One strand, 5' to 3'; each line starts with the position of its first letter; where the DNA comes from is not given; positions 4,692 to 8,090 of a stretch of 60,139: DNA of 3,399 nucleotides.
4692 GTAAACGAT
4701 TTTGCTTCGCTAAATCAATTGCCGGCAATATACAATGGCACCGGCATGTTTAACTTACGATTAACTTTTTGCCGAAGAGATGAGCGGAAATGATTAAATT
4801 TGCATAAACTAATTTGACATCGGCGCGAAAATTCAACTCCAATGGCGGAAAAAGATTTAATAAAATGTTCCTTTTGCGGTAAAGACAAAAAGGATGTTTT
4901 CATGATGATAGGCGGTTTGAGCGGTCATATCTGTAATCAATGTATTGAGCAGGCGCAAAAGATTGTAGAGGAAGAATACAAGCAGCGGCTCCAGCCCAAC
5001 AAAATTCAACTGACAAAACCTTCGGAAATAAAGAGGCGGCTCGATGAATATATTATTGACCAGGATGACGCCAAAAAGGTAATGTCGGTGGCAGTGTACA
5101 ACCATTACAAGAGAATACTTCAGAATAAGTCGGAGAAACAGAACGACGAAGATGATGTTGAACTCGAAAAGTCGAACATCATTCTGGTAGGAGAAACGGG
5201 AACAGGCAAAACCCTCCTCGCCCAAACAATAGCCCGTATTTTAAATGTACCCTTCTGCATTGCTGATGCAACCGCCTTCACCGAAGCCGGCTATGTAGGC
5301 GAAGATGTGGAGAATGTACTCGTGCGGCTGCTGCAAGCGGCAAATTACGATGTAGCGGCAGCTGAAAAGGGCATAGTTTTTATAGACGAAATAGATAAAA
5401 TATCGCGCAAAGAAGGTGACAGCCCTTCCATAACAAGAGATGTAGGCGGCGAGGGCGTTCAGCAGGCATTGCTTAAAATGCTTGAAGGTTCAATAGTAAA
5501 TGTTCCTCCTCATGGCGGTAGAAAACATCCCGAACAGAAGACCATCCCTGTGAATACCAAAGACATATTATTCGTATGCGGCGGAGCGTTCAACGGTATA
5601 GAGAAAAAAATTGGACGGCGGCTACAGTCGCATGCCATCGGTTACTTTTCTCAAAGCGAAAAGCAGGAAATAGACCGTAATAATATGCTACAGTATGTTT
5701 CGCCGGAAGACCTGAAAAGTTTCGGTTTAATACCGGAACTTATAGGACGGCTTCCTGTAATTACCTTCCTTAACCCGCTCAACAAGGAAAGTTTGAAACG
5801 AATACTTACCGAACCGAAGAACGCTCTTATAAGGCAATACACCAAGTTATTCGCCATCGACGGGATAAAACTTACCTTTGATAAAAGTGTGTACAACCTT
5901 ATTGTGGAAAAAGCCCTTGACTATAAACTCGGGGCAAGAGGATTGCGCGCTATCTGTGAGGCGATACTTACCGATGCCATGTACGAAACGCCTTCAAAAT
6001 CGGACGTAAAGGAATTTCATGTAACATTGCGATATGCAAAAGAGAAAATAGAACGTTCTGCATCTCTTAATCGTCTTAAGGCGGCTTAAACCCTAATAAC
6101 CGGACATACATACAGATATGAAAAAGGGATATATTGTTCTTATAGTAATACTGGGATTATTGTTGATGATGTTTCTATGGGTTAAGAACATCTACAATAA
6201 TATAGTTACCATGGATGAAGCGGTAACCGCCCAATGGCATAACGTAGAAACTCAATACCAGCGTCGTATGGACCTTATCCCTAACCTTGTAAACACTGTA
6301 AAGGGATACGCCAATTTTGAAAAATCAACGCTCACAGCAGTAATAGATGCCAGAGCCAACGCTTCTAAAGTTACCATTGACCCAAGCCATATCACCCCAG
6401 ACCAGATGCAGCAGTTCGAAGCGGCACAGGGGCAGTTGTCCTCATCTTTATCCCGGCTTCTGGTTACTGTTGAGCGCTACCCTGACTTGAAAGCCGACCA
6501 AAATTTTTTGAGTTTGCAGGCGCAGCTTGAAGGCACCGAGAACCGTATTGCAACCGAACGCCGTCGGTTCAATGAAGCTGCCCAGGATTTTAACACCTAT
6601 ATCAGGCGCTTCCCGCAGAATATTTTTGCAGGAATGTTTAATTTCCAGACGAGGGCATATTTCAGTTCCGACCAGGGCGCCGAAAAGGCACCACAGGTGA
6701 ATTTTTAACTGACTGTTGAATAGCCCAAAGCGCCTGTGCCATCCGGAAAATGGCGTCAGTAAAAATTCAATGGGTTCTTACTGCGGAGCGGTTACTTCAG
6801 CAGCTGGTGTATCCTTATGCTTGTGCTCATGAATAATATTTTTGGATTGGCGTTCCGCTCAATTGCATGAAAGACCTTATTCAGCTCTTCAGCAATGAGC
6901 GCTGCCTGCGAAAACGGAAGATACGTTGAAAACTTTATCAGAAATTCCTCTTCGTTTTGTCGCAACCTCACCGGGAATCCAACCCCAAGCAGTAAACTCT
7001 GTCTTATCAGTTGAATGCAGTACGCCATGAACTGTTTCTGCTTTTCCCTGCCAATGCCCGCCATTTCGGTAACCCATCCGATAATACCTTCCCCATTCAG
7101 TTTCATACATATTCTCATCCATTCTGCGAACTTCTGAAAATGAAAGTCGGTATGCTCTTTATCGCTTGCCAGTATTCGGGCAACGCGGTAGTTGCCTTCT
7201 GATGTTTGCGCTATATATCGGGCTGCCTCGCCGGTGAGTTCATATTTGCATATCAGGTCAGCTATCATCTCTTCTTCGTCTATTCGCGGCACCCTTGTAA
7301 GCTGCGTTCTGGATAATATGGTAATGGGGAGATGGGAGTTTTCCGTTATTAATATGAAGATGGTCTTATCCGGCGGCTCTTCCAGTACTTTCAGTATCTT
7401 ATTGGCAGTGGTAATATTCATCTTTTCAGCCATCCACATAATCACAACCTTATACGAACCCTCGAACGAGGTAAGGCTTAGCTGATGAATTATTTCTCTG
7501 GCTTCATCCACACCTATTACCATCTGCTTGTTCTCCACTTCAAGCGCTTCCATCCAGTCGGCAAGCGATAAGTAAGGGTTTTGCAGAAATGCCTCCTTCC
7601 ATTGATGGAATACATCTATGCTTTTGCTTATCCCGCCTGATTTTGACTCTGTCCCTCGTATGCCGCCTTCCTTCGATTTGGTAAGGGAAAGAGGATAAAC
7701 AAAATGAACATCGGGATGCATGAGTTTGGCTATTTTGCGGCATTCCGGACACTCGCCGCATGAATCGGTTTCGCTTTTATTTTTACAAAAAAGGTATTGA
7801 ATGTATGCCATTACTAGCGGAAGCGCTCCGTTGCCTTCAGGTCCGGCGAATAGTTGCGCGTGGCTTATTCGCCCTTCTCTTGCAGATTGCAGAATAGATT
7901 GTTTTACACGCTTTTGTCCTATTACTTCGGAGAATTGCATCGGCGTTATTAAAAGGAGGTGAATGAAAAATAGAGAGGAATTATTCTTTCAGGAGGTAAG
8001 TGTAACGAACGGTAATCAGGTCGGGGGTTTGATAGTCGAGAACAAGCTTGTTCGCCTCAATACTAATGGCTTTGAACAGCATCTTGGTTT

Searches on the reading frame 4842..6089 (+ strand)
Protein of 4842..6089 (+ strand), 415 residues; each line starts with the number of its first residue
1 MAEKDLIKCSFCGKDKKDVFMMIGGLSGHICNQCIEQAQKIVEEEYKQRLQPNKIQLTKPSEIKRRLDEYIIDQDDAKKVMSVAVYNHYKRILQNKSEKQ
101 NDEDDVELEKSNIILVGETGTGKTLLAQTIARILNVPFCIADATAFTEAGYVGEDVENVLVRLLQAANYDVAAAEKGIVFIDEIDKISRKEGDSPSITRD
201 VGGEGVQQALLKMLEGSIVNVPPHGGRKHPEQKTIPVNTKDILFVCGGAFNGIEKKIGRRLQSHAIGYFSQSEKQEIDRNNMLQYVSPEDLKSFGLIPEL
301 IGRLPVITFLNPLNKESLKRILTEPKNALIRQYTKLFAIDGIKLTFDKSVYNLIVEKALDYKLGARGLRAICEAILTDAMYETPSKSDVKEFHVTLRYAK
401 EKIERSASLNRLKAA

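Call 80: find_encoding_contigs(protein=window:4842-6089:+, flank=8000, max_places=8)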
Protein window:4842-6089:+ (415 aa): no gene with exactly this product is on record in the collection.

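Call 103: search_protein_families(library=pfam, proteins=[window:4842-6089:+], max_evalue=0.01)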
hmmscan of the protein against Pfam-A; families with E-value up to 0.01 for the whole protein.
window:4842-6089:+ (415 aa): 13 families
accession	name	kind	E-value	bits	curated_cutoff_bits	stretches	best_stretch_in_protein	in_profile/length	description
PF07724.20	AAA_2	-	1e-32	113.9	27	1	109-307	2-166/166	AAA domain (Cdc48 subfamily)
PF00004.35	AAA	-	5.9e-16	59.6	21.2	1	113-218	1-96/131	ATPase family associated with various cellular activities (AAA)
PF06689.19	zf-C4_ClpX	-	2.3e-13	50.2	27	1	8-44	2-39/39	ClpX C4-type zinc finger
PF10431.15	ClpB_D2-small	-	2.1e-11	44.1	21.9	1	313-391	1-75/81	C-terminal, D2-small domain, of ClpB protein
PF07728.20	AAA_5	-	5.8e-09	36.5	22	1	112-189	1-80/139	AAA domain (dynein-related subfamily)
PF00493.29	MCM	-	1.3e-06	28.1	23.3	1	98-191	44-137/224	MCM P-loop domain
PF12775.13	AAA_7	-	1.3e-05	25.3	25.8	1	110-186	33-111/181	P-loop containing dynein motor region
PF13401.12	AAA_22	-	1.5e-05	25.8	27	1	110-188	5-97/130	AAA domain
PF00158.32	Sigma54_activat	-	2.5e-05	24.5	20.2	1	105-132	17-44/168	Sigma-54 interaction domain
PF01078.27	Mg_chelatase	-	5.6e-05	23.1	20.3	0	111-135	23-47/207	Magnesium chelatase, subunit ChlI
PF05496.18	RuvB_N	-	0.0013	18.9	27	1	111-190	34-99/159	Holliday junction DNA helicase RuvB P-loop domain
PF13191.12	AAA_16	-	0.0029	18.6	32.6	0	111-137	25-51/167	AAA ATPase domain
PF05729.18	NACHT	-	0.0034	17.7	26.7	0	113-137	3-27/167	NACHT domain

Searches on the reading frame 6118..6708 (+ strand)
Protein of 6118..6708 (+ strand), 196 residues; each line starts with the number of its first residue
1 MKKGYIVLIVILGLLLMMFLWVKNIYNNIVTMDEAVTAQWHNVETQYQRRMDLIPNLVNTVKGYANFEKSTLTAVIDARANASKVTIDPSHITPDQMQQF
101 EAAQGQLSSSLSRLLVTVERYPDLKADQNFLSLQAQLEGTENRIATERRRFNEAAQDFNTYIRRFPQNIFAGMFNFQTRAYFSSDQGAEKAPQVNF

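Call 103: search_protein_families(library=pfam, proteins=[window:6118-6708:+], max_evalue=0.01)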
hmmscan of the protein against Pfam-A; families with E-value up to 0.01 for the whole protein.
window:6118-6708:+ (196 aa): 1 family
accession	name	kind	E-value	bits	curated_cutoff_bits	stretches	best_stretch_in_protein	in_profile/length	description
PF04011.17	LemA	-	2.5e-60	203.1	26.2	1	39-196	1-149/149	LemA family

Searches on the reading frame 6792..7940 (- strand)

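Call 103: search_protein_families(library=pfam, proteins=[window:6792-7940:-], max_evalue=0.01)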
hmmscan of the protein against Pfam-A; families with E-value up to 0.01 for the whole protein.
window:6792-7940:- (382 aa): 1 family
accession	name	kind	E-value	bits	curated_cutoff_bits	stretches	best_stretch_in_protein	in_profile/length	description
PF13177.12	DNA_pol3_delta2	-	5.5e-42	143.9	27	1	9-218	2-158/161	DNA polymerase III, delta subunit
